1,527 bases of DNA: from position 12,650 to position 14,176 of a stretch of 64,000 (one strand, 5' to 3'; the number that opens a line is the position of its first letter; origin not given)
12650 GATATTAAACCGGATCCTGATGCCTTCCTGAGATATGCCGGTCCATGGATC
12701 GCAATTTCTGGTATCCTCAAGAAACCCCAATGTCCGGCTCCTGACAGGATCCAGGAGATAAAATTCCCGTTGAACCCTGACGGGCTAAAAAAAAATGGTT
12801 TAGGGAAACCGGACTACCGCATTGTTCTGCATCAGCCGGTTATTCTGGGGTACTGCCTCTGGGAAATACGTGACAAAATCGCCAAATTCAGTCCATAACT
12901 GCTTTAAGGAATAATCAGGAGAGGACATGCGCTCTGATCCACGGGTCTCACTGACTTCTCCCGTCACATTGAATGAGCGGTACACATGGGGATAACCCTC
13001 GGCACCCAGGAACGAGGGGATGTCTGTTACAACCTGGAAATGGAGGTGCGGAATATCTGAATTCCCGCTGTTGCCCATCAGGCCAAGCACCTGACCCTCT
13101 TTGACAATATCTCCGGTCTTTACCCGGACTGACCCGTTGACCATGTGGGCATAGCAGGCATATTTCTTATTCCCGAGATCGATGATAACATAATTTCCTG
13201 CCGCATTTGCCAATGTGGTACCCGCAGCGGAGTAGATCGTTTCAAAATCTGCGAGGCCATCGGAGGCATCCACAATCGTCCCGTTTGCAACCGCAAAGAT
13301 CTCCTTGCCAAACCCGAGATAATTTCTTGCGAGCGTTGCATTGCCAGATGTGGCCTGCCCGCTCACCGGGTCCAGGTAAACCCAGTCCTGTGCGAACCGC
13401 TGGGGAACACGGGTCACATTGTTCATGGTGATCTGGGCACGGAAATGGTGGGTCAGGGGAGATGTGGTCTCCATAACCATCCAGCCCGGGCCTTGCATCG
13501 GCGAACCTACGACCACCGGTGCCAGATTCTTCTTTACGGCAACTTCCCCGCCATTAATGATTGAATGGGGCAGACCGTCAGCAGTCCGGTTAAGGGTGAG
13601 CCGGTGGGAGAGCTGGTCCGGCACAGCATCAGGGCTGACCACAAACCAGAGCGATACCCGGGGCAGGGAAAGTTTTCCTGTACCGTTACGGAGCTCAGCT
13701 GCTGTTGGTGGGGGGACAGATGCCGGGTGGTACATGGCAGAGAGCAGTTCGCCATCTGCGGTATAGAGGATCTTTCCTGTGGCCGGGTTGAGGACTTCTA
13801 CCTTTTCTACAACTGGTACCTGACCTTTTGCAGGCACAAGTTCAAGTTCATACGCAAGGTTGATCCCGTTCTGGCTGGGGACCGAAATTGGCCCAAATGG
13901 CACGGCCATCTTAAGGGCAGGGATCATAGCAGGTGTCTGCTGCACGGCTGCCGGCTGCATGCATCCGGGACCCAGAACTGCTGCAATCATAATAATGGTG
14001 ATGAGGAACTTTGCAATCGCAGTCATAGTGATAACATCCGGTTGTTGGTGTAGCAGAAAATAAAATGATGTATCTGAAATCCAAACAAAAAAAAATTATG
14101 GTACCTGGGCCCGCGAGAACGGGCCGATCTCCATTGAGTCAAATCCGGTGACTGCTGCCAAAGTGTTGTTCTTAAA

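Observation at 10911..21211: Island of six lipobox-type exported proteins, five of them hydrolases, in a methanogen without murein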

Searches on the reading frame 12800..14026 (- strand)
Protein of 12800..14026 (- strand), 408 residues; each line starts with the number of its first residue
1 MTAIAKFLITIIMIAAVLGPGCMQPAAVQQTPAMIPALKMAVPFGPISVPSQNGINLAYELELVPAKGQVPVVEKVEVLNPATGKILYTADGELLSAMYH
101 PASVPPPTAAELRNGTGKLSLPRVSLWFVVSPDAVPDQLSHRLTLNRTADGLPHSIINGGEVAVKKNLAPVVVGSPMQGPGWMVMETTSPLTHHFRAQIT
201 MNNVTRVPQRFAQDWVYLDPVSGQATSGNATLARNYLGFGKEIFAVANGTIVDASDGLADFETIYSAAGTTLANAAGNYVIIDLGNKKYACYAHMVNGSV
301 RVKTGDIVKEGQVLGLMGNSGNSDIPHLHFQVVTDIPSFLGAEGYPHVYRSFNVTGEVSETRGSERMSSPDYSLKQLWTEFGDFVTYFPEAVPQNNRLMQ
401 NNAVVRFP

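Call 3: search_protein_families(library=pfam, proteins=[window:12800-14026:-], max_evalue=0.01)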
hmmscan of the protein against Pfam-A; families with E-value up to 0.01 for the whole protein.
window:12800-14026:- (408 aa): 1 family
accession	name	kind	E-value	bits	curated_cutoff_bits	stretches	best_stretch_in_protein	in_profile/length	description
PF01551.29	Peptidase_M23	-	1.3e-16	61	28.7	1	240-333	13-88/96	Peptidase family M23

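Call 4: search_protein_families(library=ncbifam, proteins=[window:12800-14026:-], max_evalue=0.01)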
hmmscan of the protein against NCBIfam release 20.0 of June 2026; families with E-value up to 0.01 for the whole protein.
window:12800-14026:- (408 aa): 11 families
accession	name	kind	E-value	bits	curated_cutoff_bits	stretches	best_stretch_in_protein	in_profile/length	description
NF052530.1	Heli_ShapePgp3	exception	3.2e-12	46.1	300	1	276-334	197-253/270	peptidoglycan metallopeptidase Pgp3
NF008652.0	PRK11649.1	equivalog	1.1e-09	37.5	341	1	272-333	339-398/439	murein DD-endopeptidase MepM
NF052336.1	PdgHdaseHSB100310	equivalog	4.2e-09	36.2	500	1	264-335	70-144/316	peptidoglycan hydrolase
NF053824.1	PdgNdpepShyC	equivalog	7.9e-08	31.6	700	1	274-332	324-380/429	peptidoglycan DD-endopeptidase ShyC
NF053825.1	PdgNdpepShyA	equivalog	1.2e-07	30.7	700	1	275-333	325-381/425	peptidoglycan DD-endopeptidase ShyA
NF040883.1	amid_act_ActS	equivalog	1.8e-05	24.1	375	1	275-332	166-220/242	amidase activator ActS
NF004799.0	PRK06148.1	subfamily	0.00017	19.7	1128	1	285-336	487-541/1015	hypothetical protein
NF050804.1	CellDivDipMCaul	equivalog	0.00029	19.8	900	1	247-332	536-613/634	cell division endopeptidase DipM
NF052529.1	PG_M23_Pgp6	exception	0.00031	19.5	600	1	277-333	366-420/452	peptidoglycan metallopeptidase Pgp6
NF041208.1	celldiv_DipM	equivalog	0.0017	17.7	740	1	246-334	326-406/419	cell division endopeptidase DipM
NF008644.1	PRK11637.1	equivalog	0.0037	16.3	270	1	276-332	316-370/385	murein hydrolase activator EnvC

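Call 9: search_solved_structures(query=window:12800-14026:-, max_evalue=0.01, show_alignments=2)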
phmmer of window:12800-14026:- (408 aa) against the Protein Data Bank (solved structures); distinct sequences matched with E-value up to 0.01: 26.
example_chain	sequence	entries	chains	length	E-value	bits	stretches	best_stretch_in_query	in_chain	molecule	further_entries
5kvp_A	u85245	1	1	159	1.5e-07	34.1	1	236-339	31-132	Zoocin A endopeptidase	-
6ue4_A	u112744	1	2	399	5.2e-07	32.3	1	275-333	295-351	ShyA endopeptidase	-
6u2a_A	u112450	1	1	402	5.2e-07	32.3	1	275-333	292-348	ShyA endopeptidase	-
6jmx_A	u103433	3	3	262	6e-07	32.1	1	275-333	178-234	Peptidase M23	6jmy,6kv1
2gu1_A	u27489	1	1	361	8.9e-07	31.5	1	275-334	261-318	Zinc peptidase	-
5j1l_A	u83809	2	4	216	2.1e-06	30.3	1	284-332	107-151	ToxR-activated gene (TagE)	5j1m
4qp5_A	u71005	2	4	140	3.7e-06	29.5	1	288-335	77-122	Lysostaphin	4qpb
6yj1_A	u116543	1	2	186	5e-06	29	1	272-332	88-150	ORF007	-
6jn7_A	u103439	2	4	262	7.9e-06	28.4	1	275-333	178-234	Peptidase M23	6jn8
5nmy_A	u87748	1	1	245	9.5e-06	28.1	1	289-335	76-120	Lysostaphin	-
4lxc_A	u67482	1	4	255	1e-05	28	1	289-335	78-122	Lysostaphin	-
2b44_A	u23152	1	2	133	1.4e-05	27.6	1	275-333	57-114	Glycyl-glycine endopeptidase lytM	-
6jn1_A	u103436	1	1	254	1.4e-05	27.6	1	275-333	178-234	Peptidase M23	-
2b0p_A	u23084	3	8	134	1.4e-05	27.6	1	275-333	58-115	Glycyl-glycine endopeptidase lytM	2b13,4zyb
6jn0_A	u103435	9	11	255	1.4e-05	27.6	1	275-333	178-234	Peptidase M23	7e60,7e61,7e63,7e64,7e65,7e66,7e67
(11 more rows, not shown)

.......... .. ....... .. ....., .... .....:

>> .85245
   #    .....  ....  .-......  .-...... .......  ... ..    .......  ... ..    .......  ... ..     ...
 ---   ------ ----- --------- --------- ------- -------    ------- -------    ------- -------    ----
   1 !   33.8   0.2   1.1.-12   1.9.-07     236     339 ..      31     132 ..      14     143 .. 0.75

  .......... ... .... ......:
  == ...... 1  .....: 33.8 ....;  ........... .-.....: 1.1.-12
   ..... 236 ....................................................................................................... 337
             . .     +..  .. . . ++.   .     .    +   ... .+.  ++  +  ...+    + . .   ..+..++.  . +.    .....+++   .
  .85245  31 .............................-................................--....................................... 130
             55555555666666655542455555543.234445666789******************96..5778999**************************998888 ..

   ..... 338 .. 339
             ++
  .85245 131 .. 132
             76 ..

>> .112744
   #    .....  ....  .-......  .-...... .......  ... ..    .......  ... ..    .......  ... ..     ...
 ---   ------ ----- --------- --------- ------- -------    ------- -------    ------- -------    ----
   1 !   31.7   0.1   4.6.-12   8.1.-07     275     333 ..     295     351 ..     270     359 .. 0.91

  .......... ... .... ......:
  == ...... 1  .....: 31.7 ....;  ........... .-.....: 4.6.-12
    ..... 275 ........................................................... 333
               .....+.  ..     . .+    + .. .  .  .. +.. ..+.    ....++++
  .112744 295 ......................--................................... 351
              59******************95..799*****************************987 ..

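Call 11: find_related_loci(query=window:12800-14026:-, collection=genome_contigs, flank=10000)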
Query window:12800-14026:- (408 aa) in genome_contigs; peptide patterns used: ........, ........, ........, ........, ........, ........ (x = any residue, [..] = any of these).
167 stretches matched a pattern; 33 encode a relative of the query (tblastn E <= 1e-3); 33 distinct loci.
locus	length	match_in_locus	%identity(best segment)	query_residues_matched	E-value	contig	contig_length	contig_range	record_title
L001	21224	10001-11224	88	1-408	0e+0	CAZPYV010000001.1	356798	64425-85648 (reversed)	MAG TPA_asm: uncultured Methanoregula sp. isolate SRP302447_co1_110 genome assembly, contig: NODE_69_length_356798_cov_7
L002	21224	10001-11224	83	1-408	0e+0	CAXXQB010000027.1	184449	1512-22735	MAG: uncultured Methanoregula sp. isolate 16354076-71c5-4ad2-a3f6-d0882f86870f genome assembly, contig: contig_27, whole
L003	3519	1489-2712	84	1-408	0e+0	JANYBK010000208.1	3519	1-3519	MAG: Methanomicrobiales archaeon isolate GL140_5_metabat_83 GL140_5_k141_953805, whole genome shotgun sequence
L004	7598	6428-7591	84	1-388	0e+0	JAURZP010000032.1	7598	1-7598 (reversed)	MAG: Methanoregula sp. isolate E6_concoct.bin.196 E6_k141_214950, whole genome shotgun sequence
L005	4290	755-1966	71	1-408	0e+0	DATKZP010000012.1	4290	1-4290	MAG TPA_asm: Methanoregula sp. isolate SMAG_U14248 k141_4652582, whole genome shotgun sequence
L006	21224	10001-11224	72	1-408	0e+0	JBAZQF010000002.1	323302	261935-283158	MAG: Methanoregula sp. isolate SO_2017_SWC_47 scaffold_35_c1_LP-4_2017, whole genome shotgun sequence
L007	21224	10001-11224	64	1-408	0e+0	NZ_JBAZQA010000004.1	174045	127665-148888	MAG: Methanoregula sp. isolate SO_2017_SWC_42 scaffold_104_c1_LP-4_2017, whole genome shotgun sequence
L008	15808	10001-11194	65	4-408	0e+0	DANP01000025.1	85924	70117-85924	MAG TPA_asm: Methanolinea sp. UBA277 UBA277_contig_64, whole genome shotgun sequence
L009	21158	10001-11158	65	21-408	1e-172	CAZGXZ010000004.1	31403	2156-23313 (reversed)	MAG TPA_asm: uncultured Methanoregulaceae archaeon isolate SRP278314_co1_341 genome assembly, contig: NODE_1862_length_3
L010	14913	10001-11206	64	1-408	5e-172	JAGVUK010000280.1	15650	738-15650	MAG: Methanomicrobiales archaeon isolate WAS_Bin_24 WAS_Bin_24_scaffold_2206, whole genome shotgun sequence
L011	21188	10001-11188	63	12-408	2e-170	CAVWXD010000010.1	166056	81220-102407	MAG: uncultured Methanomicrobiales archaeon isolate MFD00905.bin.2.46 genome assembly, contig: contig_78634, whole genom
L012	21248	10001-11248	61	1-408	6e-168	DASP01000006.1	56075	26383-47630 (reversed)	MAG TPA_asm: Methanoregulaceae archaeon UBA467 UBA467_contig_609, whole genome shotgun sequence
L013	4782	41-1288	60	1-408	5e-171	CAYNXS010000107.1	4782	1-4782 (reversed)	MAG TPA_asm: uncultured Methanolinea sp. isolate SRP192927_co7_352 genome assembly, contig: NODE_43502_length_4782_cov_2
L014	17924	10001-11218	63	1-408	4e-167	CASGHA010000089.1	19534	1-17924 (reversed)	MAG: uncultured Methanospirillaceae archaeon isolate KLAP105 genome assembly, contig: KLAP105_88081, whole genome shotgu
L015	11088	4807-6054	60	1-408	1e-166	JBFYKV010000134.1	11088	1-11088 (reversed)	MAG: Methanoregulaceae archaeon isolate PPR_0018 k121_1164221, whole genome shotgun sequence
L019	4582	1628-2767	64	27-408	4e-167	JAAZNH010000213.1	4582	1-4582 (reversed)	MAG: Methanomicrobiales archaeon isolate AS27yjCOA_146 126648_AS27, whole genome shotgun sequence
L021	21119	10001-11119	65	36-408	1e-162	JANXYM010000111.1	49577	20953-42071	MAG: Methanomicrobiales archaeon isolate GL140_3_metabat_414 GL140_3_k141_2203132, whole genome shotgun sequence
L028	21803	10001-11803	55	7-408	1e-142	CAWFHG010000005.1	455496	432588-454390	MAG: uncultured Methanomicrobiales archaeon isolate MFD05674.bin.2.42 genome assembly, contig: contig_54231, whole genom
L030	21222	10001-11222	74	1-407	0e+0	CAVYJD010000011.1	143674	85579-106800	MAG: uncultured Methanoregulaceae archaeon isolate MFD01299.bin.2.83 genome assembly, contig: contig_28202, whole genome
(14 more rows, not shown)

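Call 14: find_homologous_proteins(query=window:12800-14026:-, max_evalue=0.00001)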
Query window:12800-14026:- (408 aa): 998 proteins with E <= 0.00001 among 8000 candidates; the best 120 are listed.
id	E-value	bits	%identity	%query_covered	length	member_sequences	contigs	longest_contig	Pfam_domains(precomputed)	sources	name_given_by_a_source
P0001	2.8e-272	921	100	100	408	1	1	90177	PF01551.30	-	-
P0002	1.5e-240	816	88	100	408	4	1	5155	PF01551.30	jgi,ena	jgi:hypothetical protein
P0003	1.5e-236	803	87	100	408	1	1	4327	PF01551.30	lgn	-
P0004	1.1e-235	800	87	100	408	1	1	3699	PF01551.30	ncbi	ncbi:MAG: M23 family metallopeptidase [Methanomicrobiales archaeon]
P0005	2.0e-235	799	86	100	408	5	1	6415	PF01551.30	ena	-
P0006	1.1e-234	797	86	100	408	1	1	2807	PF01551.30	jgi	jgi:hypothetical protein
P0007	4.0e-233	792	85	100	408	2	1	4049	PF01551.30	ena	-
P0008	5.7e-233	791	85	100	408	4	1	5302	PF01551.30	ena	-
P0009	1.3e-232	790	85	100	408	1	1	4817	PF01551.30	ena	-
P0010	2.6e-232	789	85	100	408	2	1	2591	PF01551.30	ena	-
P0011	6.4e-232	788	85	100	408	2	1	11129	PF01551.30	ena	-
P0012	2.8e-231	786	84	100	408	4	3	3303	PF01551.30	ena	-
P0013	9.8e-229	777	84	100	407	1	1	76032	PF01551.30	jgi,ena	-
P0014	1.4e-228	777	84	100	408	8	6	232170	PF01551.30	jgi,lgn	jgi:hypothetical protein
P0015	5.7e-227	771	84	100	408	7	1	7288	PF01551.30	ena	-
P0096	7.4e-174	597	63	100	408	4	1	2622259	PF01551.30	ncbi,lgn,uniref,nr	ncbi:M23 family metallopeptidase [Methanoculleus chikugoensis]|uniref:Peptidase M23 n=1 Tax=Methanoc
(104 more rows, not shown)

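Call 27: predict_structure(alignment_id=A1)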
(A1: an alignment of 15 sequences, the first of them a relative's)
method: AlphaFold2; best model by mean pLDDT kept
length: 408 residues; sequences in the alignment: 15
mean_pLDDT: 55.9   pTM: 0.43
mean pLDDT of the five models: 55.9, 52.2, 50.9, 47.1, 46.7
residues with pLDDT >= 90: 20; 70-90: 99; 50-70: 112; < 50: 177
segments of 3 or more residues with pLDDT < 50: 20-35, 49-52, 110-118, 167-237, 262-276, 322-326, 334-360, 385-408
pLDDT, mean of each block of 10 residues (from residue 1): 75 62 35 58 56 56 75 90 89 63 58 45 66 84 87 85 55 38 31 28 31 38 35 43 68 72 43 54 62 76 83 71 50 42 25 36 65 55 47 30 26
secondary structure, 60 per line:
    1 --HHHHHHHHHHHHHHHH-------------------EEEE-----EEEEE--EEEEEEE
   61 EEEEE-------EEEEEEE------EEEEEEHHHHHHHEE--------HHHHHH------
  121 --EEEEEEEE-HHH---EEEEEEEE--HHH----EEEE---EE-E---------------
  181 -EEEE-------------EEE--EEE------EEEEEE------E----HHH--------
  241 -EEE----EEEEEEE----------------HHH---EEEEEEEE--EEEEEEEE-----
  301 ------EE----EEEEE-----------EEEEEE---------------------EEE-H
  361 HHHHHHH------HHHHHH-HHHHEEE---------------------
elements in order: H3-18 E38-41 E47-51 E54-65 E73-79 E86-91 H92-98 H109-114 E123-130 E138-145 E155-158 E182-185 E199-201 E204-206 E213-218 E242-244 E249-255 E278-285 E288-295 E313-317 E329-334 E356-358 H360-367 H374-379 H381-384 E385-387

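Call 36: search_protein_families(library=pfam, proteins=[L019:449-2770:+, L011:8879-11191:+, L021:8648-11122:+, L001:6923-8332:+, L001:11431-12189:+, L001:11795-12739:+, L001:12926-13795:+], max_evalue=0.001)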
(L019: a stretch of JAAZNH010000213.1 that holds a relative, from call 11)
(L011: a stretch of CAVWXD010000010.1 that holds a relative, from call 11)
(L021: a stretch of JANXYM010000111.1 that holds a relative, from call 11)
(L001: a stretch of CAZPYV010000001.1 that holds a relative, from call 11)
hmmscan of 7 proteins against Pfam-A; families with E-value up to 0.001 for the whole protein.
L019:449-2770:+ (773 aa): 2 families
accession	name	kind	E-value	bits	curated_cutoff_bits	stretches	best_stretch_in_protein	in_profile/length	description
PF00144.29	Beta-lactamase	-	5.7e-57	193.8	27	1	53-381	2-325/329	Beta-lactamase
PF01551.29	Peptidase_M23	-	6.1e-18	65.2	28.7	1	604-699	12-89/96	Peptidase family M23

L011:8879-11191:+ (770 aa): 2 families
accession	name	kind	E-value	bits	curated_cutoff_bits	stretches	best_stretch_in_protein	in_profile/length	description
PF00144.29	Beta-lactamase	-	2.5e-58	198.3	27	1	55-372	6-317/329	Beta-lactamase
PF01551.29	Peptidase_M23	-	4e-16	59.4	28.7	1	602-697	12-89/96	Peptidase family M23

L021:8648-11122:+ (824 aa): 2 families
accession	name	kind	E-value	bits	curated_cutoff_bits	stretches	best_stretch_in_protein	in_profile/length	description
PF00144.29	Beta-lactamase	-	2e-57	195.3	27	1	99-427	1-317/329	Beta-lactamase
PF01551.29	Peptidase_M23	-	1.4e-15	57.7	28.7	1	656-750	13-89/96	Peptidase family M23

L001:6923-8332:+ (469 aa): 2 families
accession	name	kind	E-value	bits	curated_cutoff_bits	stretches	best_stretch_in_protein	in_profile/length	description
PF00144.29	Beta-lactamase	-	9.6e-57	193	27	1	51-347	5-313/329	Beta-lactamase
PF11954.13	DUF3471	-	3.1e-06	27.9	29.3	1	373-466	2-98/103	Domain of unknown function (DUF3471)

L001:11431-12189:+ (252 aa): 1 family
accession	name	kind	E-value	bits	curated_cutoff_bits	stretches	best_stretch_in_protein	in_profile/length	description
PF17164.10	DUF5122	-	2.9e-29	101.4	27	3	121-155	1-36/36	Domain of unknown function (DUF5122) beta-propeller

L001:11795-12739:+ (314 aa): 1 family
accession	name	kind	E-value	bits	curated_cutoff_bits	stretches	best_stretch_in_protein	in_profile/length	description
PF17164.10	DUF5122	-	1.9e-22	79.6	27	2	230-264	1-36/36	Domain of unknown function (DUF5122) beta-propeller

L001:12926-13795:+ (289 aa): 2 families
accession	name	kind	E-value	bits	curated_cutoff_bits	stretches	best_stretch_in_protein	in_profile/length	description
PF01177.27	Asp_Glu_race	-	6.6e-45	153.9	31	1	63-281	1-211/211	Asp/Glu/Hydantoin racemase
PF02548.21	Pantoate_transf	-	0.00042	20.2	28.7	1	104-160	147-202/259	Ketopantoate hydroxymethyltransferase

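Call 40: search_protein_representatives(protein=window:12800-14026:-)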
Query: 408 residues. Proteins with E-value up to 0.001 (for the whole library): 18094; up to 1e-10: 3312; up to 1e-30: 565. The best 150 are listed.
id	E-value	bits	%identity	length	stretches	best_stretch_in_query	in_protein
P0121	2.9e-159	546.8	60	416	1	1-408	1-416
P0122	3.5e-144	497.1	56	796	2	35-408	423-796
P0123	9.0e-101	354.2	62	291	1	34-311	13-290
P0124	4.0e-93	329.0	63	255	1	7-243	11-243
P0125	1.1e-79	284.7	42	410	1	30-407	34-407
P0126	2.0e-63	231.2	37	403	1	30-356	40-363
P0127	2.2e-61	224.6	37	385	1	14-380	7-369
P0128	2.3e-61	224.5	40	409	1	33-357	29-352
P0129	4.7e-58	213.6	40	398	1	18-358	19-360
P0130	1.7e-57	211.7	36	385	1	38-358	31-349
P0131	3.8e-57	210.6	41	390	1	30-356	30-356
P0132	5.5e-54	200.2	35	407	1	11-357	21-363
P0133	9.3e-53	196.1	40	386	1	14-357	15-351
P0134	1.4e-51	192.3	37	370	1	17-359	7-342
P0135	4.3e-51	190.7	36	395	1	26-362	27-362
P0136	9.1e-51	189.6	37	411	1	38-357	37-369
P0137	1.9e-50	188.5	37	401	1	3-363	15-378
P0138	2.3e-50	188.3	35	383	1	22-366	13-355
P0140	3.1e-49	184.5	39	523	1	30-362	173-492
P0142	1.5e-48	182.2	40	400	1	44-358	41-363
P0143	2.3e-48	181.7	40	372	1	30-362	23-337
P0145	3.8e-48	181.0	35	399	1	11-358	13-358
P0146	5.2e-48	180.5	36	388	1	27-377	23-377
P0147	1.3e-47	179.2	32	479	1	28-384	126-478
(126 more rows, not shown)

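Call 41: list_cluster_members(proteins=[P0125, P0126, P0127, P0128, P0129, P0130, P0131, P0132, P0140, P0147])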
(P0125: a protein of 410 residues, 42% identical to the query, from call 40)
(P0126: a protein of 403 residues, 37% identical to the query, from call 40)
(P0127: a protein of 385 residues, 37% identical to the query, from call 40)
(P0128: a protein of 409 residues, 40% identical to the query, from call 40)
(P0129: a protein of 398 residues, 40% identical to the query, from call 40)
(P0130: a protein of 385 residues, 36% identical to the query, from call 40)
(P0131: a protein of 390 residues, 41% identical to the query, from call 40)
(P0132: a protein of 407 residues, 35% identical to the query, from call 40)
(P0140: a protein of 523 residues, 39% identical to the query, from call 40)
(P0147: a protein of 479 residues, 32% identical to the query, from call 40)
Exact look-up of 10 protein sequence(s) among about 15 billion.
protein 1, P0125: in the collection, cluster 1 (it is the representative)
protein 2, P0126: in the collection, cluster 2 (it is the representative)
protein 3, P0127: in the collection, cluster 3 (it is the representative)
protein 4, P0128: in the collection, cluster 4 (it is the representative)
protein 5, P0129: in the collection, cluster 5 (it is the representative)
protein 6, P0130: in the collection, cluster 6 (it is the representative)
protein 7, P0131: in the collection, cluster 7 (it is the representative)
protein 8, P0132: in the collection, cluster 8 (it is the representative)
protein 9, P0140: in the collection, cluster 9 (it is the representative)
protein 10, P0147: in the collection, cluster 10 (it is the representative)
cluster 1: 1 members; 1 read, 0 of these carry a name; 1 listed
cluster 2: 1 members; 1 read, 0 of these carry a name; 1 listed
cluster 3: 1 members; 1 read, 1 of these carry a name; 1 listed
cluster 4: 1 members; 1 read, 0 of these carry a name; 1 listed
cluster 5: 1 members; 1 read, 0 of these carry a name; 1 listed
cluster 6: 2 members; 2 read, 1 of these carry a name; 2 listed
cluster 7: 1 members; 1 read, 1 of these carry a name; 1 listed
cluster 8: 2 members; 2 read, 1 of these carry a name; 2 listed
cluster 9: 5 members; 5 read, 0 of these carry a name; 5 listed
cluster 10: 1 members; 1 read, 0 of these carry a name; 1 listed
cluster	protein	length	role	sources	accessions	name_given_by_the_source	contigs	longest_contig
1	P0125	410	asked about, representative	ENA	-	-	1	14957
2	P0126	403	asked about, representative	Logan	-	-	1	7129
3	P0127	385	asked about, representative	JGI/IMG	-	hypothetical protein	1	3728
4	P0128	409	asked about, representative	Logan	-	-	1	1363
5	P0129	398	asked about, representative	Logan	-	-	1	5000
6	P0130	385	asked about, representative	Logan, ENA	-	-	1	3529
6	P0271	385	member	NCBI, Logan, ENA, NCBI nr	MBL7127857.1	MAG: M23 family metallopeptidase [Ignavibacteria bacterium] | M23 family metallopeptidase [Ignavibacteria bacterium]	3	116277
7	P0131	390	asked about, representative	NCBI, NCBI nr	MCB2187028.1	MAG: M23 family metallopeptidase [Deltaproteobacteria bacterium] | M23 family metallopeptidase [Deltaproteobacteria bacterium]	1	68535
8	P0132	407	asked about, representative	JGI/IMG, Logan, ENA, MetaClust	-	\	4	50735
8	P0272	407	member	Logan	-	-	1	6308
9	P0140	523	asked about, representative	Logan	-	-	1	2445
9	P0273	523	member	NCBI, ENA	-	-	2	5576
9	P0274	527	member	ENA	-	-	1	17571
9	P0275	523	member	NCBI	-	-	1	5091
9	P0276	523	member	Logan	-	-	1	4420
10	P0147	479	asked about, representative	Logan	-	-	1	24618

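Call 44: search_solved_structures(query=A2, max_evalue=0.1, show_alignments=2)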
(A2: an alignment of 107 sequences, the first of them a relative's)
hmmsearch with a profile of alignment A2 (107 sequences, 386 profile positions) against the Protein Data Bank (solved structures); distinct sequences matched with E-value up to 0.1: 45.
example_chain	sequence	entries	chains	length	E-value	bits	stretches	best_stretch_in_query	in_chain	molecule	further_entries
6jmx_A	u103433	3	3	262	3.5e-16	62.6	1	268-328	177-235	Peptidase M23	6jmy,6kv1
6jn7_A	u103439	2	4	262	3.3e-14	56.1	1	268-328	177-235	Peptidase M23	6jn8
6u2a_A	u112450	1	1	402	6.2e-14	55.3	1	268-333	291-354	ShyA endopeptidase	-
6ue4_A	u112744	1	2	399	6.5e-14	55.2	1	268-332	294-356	ShyA endopeptidase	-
6jn1_A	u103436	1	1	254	6.8e-14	55.1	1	268-328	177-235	Peptidase M23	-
6jn0_A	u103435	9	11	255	6.9e-14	55.1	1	268-328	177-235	Peptidase M23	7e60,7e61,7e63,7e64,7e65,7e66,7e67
6jmz_A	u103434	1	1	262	7.2e-14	55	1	268-328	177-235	Peptidase M23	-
9m7n_A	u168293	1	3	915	2.5e-13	53.3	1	270-329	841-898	Gp16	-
9gy1_A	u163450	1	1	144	5.2e-13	52.2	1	270-326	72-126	Peptidase, M23 family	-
2b44_A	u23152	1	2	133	6.6e-13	51.9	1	268-327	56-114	Glycyl-glycine endopeptidase lytM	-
2b0p_A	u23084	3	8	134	6.7e-13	51.8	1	268-327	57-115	Glycyl-glycine endopeptidase lytM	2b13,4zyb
5kvp_A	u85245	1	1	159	1.3e-12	50.9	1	233-330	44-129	Zoocin A endopeptidase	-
1qwy_A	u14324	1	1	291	2.8e-12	49.8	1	268-327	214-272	peptidoglycan hydrolase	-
4qp5_A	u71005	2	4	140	4.8e-12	49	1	270-331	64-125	Lysostaphin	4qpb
5nmy_A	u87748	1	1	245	8.7e-12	48.2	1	270-340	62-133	Lysostaphin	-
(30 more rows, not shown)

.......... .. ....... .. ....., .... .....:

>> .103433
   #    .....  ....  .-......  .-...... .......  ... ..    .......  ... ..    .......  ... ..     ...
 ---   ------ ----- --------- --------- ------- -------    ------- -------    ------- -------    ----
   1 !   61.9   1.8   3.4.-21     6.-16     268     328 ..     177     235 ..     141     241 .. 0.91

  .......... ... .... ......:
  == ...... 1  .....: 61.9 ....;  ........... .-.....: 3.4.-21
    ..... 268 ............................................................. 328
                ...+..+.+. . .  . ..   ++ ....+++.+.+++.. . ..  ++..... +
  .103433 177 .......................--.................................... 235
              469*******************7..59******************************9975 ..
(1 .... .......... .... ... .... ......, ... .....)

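Call 49: predict_structure(alignment_id=A2)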
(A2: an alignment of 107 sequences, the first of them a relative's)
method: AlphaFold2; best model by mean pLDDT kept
length: 408 residues; sequences in the alignment: 107
mean_pLDDT: 92.8   pTM: 0.88
mean pLDDT of the five models: 92.8, 92.6, 92.6, 92.2, 91.5
residues with pLDDT >= 90: 331; 70-90: 41; 50-70: 33; < 50: 3
segments of 3 or more residues with pLDDT < 50: 21-23
pLDDT, mean of each block of 10 residues (from residue 1): 63 62 56 75 97 98 89 96 98 97 97 96 98 98 93 93 97 98 96 96 97 98 95 97 99 98 86 96 99 99 99 98 97 98 98 97 85 86 95 98 97
secondary structure, 60 per line:
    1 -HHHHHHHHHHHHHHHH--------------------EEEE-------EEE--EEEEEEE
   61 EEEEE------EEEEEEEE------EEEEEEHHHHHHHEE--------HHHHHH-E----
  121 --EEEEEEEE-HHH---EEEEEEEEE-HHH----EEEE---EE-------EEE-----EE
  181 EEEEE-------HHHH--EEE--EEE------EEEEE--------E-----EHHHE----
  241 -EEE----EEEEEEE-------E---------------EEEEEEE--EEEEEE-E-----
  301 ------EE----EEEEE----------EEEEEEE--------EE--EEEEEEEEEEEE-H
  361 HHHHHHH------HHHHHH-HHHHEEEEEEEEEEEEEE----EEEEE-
elements in order: H2-17 E38-41 E49-51 E54-65 E72-79 E86-91 H92-98 H109-114 E123-130 E138-146 E155-158 E171-173 E179-185 H193-196 E199-201 E204-206 E213-217 E242-244 E249-255 E279-285 E288-293 E313-317 E328-334 E347-358 H360-367 H374-379 H381-384 E385-398 E403-407
